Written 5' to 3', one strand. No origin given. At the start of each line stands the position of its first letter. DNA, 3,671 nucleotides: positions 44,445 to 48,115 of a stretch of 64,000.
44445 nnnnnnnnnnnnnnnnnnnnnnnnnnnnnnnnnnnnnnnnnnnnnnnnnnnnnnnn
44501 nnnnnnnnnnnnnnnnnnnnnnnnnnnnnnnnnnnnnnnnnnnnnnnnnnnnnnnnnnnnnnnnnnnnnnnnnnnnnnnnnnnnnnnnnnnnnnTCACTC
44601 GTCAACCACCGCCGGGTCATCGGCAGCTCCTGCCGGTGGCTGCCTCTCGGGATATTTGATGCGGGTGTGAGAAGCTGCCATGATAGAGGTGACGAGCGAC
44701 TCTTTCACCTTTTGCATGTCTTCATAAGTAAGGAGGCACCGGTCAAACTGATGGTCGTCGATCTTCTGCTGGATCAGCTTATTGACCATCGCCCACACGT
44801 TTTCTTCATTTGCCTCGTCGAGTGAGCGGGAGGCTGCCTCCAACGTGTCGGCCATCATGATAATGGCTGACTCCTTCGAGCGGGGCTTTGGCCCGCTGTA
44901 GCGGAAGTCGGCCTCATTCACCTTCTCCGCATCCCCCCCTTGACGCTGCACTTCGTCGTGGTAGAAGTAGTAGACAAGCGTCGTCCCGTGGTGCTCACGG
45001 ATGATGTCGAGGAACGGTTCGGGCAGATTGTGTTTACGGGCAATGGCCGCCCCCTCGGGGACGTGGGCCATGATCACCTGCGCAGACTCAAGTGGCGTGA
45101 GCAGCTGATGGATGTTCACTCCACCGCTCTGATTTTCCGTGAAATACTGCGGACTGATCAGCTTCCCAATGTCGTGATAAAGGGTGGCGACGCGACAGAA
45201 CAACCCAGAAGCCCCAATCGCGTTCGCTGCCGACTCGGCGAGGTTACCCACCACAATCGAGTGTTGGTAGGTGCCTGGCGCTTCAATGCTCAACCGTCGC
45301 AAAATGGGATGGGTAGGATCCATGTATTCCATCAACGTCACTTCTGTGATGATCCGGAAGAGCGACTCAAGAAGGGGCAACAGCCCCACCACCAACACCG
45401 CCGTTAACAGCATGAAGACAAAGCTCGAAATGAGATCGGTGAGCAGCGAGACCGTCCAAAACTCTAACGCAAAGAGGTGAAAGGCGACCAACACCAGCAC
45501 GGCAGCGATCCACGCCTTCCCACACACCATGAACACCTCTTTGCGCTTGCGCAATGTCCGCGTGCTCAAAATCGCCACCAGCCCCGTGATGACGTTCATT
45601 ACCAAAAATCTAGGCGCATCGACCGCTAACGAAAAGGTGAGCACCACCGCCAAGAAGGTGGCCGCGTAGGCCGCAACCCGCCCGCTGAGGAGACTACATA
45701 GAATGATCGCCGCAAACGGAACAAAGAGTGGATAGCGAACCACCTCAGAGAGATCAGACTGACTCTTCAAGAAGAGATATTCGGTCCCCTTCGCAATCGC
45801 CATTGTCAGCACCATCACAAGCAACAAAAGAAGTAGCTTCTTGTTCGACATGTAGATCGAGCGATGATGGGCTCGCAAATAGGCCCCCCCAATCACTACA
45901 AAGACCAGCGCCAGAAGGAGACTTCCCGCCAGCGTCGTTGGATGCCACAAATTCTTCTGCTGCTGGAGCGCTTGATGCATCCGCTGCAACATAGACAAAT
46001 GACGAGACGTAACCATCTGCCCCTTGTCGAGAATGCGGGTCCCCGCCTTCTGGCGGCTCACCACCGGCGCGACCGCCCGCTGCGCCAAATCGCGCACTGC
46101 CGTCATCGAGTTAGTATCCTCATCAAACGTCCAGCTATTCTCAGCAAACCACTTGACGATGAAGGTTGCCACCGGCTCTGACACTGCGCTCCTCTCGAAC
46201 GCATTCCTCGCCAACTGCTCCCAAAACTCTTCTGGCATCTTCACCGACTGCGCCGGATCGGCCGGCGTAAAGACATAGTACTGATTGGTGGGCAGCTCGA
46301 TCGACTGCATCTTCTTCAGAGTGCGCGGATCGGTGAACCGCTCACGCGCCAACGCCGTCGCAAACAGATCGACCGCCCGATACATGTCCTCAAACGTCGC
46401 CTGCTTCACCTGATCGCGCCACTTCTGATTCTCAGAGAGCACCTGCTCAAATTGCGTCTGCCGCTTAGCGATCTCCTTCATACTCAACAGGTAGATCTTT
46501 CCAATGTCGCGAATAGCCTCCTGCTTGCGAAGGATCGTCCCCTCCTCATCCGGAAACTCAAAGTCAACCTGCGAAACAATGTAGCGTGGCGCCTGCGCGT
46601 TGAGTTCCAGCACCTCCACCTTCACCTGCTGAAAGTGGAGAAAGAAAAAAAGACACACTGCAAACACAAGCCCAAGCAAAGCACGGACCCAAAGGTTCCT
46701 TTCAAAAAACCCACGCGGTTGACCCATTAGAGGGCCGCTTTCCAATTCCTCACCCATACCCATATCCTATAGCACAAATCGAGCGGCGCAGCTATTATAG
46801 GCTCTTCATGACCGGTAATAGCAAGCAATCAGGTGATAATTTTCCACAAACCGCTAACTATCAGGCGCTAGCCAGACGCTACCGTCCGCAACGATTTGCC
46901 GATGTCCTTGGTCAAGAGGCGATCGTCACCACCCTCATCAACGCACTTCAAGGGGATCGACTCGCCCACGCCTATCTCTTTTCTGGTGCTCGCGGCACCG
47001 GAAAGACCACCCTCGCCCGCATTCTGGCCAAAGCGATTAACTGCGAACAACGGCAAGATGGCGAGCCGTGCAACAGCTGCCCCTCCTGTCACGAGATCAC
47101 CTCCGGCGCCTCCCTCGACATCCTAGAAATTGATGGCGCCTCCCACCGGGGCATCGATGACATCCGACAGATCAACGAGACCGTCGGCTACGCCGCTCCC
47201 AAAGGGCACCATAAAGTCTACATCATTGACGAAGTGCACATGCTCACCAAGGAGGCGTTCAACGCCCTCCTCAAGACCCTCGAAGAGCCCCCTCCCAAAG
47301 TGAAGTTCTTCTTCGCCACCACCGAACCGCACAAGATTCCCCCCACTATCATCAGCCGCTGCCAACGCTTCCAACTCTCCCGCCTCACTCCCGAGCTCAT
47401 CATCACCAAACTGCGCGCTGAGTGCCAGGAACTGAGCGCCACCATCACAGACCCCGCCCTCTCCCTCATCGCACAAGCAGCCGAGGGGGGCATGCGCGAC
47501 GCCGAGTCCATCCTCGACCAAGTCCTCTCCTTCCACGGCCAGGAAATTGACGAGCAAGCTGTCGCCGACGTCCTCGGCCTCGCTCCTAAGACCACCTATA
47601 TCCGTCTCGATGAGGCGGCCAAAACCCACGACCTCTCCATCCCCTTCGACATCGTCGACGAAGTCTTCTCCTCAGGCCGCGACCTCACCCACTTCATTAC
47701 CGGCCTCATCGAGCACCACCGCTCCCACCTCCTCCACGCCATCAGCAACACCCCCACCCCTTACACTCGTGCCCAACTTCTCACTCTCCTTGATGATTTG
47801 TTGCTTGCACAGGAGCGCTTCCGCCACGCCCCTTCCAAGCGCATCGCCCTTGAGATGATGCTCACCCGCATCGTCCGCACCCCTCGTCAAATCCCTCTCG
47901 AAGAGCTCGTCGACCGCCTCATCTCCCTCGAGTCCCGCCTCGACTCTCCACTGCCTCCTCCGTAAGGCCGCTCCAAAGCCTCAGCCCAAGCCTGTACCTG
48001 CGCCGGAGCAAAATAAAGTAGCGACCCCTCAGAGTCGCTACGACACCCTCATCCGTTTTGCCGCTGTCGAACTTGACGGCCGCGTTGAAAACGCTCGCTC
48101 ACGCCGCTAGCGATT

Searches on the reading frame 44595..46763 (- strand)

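Call 27: search_protein_families(library=pfam, proteins=[window:44595-46763:-], max_evalue=0.001)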
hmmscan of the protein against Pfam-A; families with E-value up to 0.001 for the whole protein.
window:44595-46763:- (722 aa): 4 families
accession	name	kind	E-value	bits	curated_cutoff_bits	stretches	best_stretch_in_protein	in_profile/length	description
PF07698.17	7TM-7TMR_HD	-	4.9e-22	79.2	29.4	1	276-473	2-190/190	7TM receptor with intracellular HD hydrolase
PF01966.28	HD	-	8.9e-16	58.7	22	1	498-643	1-115/116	HD domain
PF07697.16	7TMR-HDED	-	7.9e-12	46.1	27.6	1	57-262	5-220/224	7TM-HD extracellular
PF08668.18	HDOD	-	2.6e-07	30.8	22.9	1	453-592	58-194/196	HDOD domain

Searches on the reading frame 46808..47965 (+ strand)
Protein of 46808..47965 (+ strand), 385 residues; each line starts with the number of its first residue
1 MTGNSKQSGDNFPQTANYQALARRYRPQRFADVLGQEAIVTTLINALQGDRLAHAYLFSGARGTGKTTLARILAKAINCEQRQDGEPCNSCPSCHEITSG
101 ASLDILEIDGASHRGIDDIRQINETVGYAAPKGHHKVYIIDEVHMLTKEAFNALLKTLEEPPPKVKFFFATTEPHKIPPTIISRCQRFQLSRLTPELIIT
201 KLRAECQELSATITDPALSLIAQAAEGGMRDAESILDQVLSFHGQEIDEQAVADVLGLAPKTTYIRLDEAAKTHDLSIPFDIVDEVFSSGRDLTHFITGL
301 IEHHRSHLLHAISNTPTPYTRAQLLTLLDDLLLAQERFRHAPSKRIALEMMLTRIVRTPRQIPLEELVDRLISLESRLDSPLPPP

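Call 27: search_protein_families(library=pfam, proteins=[window:46808-47965:+], max_evalue=0.001)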
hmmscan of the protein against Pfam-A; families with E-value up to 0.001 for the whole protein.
window:46808-47965:+ (385 aa): 13 families
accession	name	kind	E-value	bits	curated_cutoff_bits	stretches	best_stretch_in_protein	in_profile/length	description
PF13177.12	DNA_pol3_delta2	-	2.9e-47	161.1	27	1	35-193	1-160/161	DNA polymerase III, delta subunit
PF00004.35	AAA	-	6.3e-14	53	21.2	1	57-189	2-127/131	ATPase family associated with various cellular activities (AAA)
PF22608.2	DNAX_ATPase_lid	-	2.4e-09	37.3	27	1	211-242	15-46/49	DNA polymerase III clamp loader subunit, ATPase lid domain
PF12169.13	DNA_pol3_gamma3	-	2.8e-07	30.9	24.4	0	248-309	2-63/143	DNA polymerase III subunits gamma and tau domain III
PF05496.18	RuvB_N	-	3.4e-07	30.6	27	1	26-88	2-68/159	Holliday junction DNA helicase RuvB P-loop domain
PF13401.12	AAA_22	-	9.5e-07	29.6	27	1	56-166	8-117/130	AAA domain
PF07728.20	AAA_5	-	1.7e-06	28.5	22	1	57-160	3-92/139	AAA domain (dynein-related subfamily)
PF13173.12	AAA_14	-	3.3e-06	27.6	27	1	55-172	4-98/129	AAA domain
PF13191.12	AAA_16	-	1.4e-05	26.1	32.6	0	34-88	3-63/167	AAA ATPase domain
PF04851.21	ResIII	-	0.00012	22.5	22.5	0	128-159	119-151/164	Type III restriction enzyme, res subunit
PF13604.12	AAA_30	-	0.00015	22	27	1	56-160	21-114/191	AAA domain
PF06068.19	TIP49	-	0.00017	21.3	23.8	0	137-161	277-301/347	TIP49 P-loop domain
PF13238.12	AAA_18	-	0.00025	21.9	29.4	0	58-86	3-26/128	AAA domain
